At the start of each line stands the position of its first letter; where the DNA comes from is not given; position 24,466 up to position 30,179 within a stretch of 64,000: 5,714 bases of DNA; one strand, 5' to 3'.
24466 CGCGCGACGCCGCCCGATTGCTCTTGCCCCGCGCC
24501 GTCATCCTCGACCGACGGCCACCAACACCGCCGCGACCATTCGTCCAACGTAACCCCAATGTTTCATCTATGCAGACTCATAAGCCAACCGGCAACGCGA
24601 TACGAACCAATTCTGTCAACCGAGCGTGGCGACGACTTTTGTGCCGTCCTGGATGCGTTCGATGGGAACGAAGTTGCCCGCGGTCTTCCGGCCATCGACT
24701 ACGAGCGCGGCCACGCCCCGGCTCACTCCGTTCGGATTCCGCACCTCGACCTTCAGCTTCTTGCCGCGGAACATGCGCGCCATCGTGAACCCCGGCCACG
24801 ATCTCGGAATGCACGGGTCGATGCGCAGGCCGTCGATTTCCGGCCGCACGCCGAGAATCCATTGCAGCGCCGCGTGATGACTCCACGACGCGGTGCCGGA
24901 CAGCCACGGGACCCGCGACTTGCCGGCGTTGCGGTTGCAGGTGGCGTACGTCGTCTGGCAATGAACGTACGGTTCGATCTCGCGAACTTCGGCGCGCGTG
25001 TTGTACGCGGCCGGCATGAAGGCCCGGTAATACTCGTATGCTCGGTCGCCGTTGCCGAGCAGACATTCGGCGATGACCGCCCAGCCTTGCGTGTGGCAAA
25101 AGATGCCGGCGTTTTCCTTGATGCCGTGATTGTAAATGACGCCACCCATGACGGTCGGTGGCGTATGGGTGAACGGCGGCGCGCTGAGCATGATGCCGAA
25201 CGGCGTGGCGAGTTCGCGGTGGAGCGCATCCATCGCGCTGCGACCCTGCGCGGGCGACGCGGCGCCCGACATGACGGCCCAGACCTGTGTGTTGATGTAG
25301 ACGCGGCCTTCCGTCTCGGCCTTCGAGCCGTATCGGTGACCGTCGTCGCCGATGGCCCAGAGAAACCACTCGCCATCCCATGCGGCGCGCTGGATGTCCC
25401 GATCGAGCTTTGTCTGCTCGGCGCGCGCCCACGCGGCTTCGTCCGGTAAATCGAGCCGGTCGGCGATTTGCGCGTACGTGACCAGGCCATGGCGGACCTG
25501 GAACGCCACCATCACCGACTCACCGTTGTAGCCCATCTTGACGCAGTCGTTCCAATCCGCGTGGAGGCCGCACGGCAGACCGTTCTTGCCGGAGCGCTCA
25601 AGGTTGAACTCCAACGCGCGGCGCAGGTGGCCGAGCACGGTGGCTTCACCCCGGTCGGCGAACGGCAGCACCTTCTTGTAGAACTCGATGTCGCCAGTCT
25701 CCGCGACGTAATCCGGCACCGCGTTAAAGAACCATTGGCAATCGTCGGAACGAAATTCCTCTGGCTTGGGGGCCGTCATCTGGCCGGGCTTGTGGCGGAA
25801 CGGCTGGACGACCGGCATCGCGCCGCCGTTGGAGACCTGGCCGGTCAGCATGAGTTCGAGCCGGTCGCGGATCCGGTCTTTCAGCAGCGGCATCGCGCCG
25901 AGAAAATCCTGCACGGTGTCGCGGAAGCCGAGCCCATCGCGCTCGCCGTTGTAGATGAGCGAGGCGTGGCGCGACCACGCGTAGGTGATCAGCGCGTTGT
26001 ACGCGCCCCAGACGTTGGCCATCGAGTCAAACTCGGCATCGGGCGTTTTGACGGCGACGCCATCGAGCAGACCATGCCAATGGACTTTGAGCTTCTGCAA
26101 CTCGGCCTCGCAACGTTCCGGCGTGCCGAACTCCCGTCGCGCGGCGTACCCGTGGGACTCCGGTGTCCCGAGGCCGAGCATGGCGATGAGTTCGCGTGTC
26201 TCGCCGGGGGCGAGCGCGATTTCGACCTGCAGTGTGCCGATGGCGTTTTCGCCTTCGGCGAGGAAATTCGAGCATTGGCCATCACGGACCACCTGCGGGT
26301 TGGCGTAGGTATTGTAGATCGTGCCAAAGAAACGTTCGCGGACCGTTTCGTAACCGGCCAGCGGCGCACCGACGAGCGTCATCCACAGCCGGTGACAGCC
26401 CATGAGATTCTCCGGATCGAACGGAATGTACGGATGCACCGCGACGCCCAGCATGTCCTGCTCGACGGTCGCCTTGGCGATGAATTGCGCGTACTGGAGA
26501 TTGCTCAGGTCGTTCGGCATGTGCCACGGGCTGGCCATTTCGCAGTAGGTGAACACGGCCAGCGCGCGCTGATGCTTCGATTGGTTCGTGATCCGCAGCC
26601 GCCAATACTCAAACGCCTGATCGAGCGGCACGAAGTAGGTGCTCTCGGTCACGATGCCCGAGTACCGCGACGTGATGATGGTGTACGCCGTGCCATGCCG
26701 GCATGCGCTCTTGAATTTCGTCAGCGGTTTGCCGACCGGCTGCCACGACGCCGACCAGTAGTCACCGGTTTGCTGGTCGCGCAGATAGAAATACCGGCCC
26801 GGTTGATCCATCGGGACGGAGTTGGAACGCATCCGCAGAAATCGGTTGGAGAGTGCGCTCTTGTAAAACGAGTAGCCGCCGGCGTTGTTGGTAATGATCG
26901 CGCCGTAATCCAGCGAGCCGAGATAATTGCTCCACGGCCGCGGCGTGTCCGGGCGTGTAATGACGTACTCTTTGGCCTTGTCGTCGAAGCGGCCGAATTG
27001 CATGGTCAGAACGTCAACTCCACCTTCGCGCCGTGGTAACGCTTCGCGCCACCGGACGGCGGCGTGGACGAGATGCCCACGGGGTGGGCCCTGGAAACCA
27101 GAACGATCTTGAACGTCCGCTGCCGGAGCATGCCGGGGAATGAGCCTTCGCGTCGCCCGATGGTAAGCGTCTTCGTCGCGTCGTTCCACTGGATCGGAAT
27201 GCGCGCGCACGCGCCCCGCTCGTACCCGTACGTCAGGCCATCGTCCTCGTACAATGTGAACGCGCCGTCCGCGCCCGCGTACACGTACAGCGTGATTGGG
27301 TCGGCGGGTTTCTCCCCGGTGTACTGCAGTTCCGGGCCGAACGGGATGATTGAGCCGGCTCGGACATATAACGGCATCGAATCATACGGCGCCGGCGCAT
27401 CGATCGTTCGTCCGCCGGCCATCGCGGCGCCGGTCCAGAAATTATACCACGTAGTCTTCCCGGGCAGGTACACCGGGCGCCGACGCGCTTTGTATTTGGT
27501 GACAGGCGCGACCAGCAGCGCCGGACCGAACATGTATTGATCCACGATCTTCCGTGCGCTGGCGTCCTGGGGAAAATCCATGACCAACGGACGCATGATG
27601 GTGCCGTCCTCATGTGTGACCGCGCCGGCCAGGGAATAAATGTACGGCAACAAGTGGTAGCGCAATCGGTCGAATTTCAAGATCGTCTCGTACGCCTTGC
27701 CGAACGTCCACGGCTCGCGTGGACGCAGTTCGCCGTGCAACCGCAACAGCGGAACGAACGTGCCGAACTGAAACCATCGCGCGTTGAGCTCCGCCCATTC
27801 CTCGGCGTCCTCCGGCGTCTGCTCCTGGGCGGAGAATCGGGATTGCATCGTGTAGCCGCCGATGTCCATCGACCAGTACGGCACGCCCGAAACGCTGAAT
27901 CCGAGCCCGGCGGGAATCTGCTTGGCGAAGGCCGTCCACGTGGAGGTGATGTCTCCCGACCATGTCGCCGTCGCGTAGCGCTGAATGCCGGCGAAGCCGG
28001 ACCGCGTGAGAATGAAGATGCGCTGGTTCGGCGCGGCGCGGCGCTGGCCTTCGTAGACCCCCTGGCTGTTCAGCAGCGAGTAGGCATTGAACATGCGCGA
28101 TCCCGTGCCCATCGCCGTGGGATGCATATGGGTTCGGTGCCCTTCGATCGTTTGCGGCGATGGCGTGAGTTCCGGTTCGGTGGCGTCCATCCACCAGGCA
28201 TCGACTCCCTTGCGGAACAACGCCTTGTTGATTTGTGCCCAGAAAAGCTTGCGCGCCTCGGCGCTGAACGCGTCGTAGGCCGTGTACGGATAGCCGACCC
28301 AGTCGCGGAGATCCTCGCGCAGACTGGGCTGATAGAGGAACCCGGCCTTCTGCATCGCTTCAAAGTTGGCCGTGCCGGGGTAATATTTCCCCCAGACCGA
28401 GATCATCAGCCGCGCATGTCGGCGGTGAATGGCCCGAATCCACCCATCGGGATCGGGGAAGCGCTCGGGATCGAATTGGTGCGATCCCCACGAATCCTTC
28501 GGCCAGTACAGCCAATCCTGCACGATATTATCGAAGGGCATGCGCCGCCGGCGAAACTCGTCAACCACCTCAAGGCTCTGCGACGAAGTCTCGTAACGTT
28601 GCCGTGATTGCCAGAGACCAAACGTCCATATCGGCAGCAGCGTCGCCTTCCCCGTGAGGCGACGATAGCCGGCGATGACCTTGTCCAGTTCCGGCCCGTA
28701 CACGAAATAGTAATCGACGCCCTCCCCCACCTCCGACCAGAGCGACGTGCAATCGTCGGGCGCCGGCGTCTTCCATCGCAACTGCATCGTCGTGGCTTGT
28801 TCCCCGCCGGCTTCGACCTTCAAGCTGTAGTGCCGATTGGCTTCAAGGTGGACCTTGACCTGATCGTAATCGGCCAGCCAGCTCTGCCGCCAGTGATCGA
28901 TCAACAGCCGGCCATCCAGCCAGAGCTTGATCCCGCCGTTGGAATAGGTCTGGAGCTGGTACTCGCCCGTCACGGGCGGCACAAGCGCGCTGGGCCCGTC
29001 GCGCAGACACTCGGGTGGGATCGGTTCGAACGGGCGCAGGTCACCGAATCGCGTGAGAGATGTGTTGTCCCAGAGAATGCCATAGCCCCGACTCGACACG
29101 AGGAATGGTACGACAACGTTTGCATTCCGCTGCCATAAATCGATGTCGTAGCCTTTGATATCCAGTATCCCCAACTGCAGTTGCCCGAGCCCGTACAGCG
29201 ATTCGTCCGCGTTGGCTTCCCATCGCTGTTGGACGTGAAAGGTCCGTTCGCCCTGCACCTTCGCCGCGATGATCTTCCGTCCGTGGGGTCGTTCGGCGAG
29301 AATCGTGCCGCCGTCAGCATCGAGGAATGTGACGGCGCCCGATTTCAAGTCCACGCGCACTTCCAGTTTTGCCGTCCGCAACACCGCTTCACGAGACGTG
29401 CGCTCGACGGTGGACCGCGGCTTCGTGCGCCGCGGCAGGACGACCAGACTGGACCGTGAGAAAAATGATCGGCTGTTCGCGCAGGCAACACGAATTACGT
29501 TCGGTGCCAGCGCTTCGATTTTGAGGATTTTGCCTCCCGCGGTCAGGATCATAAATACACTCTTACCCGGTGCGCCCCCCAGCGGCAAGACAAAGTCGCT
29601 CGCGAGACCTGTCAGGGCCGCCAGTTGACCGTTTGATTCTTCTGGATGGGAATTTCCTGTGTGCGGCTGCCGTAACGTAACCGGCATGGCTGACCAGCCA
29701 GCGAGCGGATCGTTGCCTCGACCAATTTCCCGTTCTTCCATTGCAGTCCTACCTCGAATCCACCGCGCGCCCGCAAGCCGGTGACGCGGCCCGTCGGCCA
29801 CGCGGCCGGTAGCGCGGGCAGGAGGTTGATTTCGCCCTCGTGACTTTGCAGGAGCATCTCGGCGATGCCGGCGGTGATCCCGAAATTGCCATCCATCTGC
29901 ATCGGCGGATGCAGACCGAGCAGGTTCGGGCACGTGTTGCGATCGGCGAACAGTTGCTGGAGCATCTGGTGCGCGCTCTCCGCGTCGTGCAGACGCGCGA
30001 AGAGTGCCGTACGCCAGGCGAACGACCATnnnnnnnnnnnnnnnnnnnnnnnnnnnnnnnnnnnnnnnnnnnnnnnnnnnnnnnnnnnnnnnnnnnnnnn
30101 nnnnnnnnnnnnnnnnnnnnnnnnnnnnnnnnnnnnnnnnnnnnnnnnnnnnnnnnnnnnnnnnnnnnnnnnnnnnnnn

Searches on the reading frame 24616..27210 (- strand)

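Call 11: search_protein_families(library=pfam, proteins=[window:24616-27210:-], max_evalue=0.001)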
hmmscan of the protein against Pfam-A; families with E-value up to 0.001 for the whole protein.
window:24616-27210:- (864 aa): 3 families
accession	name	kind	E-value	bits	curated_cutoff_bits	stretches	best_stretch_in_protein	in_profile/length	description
PF17167.11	Glyco_hydro_94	-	1.5e-122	409.8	27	1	377-787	1-420/420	Glycosyl hydrolase 94 superfamily, catalytic domain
PF06165.18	GH94_b-supersand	-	5.1e-75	252.6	23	1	90-346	1-251/251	Glycosyl hydrolase 94, supersandwich domain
PF03633.20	Glyco_hydro_65C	-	3.3e-05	24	22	1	791-828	4-40/62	Glycosyl hydrolase family 65, C-terminal domain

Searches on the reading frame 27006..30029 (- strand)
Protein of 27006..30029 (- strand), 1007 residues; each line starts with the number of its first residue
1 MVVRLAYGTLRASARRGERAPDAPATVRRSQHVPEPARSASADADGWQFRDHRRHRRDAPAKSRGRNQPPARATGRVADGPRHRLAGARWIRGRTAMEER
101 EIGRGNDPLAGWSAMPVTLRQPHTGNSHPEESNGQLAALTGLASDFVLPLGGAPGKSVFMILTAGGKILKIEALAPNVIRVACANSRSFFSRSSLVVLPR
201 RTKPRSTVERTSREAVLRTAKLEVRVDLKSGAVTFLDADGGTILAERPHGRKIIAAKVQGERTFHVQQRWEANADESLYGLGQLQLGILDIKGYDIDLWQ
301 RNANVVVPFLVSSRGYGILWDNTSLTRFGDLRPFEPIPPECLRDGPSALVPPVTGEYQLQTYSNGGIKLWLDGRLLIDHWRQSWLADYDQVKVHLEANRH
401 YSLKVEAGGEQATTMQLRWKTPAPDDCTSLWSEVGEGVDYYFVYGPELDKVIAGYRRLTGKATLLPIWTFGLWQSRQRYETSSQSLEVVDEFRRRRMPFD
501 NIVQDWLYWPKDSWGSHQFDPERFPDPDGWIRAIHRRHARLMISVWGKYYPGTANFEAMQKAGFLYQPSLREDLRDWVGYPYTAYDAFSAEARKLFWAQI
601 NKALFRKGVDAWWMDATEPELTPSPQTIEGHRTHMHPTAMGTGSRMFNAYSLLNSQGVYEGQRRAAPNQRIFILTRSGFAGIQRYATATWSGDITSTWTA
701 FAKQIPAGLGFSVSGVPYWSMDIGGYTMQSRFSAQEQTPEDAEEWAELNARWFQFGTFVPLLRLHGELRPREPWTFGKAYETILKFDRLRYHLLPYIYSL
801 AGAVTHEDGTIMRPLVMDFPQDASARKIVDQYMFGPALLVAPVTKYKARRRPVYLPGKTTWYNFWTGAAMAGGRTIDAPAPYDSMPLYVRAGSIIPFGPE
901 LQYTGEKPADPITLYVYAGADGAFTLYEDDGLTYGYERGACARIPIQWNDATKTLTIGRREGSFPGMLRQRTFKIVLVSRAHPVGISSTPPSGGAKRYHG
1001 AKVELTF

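Call 11: search_protein_families(library=pfam, proteins=[window:27006-30029:-], max_evalue=0.001)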
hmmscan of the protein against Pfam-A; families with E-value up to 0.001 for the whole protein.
window:27006-30029:- (1007 aa): 5 families
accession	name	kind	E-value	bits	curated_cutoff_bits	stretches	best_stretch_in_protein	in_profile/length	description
PF01055.32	Glyco_hydro_31_2nd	-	1.5e-93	314.2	23.5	1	463-800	2-328/328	Glycosyl hydrolases family 31 TIM-barrel domain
PF21365.3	Glyco_hydro_31_3rd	-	1.3e-30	106.1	24.4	1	810-895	3-87/87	Glycosyl hydrolase family 31 C-terminal domain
PF17137.9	DUF5110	-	5.1e-25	87.7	27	1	911-978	1-69/71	Domain of unknown function (DUF5110)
PF13802.12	Gal_mutarotas_2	-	1.8e-15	58.1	27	1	169-328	2-183/184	Glycosyl hydrolase 31 N-terminal galactose mutarotase-like domain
PF07691.17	PA14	-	2e-11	44.3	24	1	349-428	54-142/147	PA14 domain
